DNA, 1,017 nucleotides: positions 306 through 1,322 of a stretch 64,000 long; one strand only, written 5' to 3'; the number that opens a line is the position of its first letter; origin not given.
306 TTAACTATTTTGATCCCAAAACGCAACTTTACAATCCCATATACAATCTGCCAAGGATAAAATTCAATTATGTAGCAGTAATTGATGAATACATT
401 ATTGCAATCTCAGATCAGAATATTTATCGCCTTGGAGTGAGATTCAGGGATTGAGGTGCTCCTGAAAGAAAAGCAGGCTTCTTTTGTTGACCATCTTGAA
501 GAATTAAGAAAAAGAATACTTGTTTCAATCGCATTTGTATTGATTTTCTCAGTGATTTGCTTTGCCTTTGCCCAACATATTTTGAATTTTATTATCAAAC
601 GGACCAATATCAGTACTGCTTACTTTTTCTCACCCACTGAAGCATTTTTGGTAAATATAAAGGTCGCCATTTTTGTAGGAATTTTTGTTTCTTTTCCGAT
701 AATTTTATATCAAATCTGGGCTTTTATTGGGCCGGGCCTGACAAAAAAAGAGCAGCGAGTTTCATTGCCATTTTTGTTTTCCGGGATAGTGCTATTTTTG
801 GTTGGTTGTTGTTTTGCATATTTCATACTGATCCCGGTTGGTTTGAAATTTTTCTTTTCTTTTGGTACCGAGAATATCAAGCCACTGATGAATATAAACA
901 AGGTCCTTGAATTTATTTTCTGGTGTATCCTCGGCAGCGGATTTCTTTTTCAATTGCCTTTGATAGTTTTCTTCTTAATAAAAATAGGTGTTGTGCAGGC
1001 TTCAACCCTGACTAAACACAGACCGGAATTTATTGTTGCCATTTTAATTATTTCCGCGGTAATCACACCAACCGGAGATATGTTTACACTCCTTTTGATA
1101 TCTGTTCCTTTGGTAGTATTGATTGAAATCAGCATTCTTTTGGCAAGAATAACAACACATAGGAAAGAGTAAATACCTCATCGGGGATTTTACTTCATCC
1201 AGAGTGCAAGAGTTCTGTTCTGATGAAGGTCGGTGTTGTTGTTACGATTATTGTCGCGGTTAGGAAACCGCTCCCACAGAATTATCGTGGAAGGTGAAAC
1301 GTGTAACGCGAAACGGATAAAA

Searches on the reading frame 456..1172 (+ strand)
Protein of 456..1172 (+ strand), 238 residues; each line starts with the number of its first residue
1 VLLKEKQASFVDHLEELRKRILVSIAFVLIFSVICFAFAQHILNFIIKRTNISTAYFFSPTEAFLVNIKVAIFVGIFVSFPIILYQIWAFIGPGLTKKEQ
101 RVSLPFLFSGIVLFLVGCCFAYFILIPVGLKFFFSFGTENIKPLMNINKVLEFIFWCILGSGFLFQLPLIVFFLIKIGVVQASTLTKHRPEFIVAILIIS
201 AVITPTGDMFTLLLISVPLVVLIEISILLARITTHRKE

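Call 47: search_protein_families(library=pfam, proteins=[window:456-1172:+], max_evalue=0.00001)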
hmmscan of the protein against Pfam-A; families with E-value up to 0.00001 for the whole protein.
window:456-1172:+ (238 aa): 1 family
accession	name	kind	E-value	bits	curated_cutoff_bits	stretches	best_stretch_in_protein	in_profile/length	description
PF00902.23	TatC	-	4.7e-64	216.5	25.1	1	12-218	1-208/208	Sec-independent protein translocase protein (TatC)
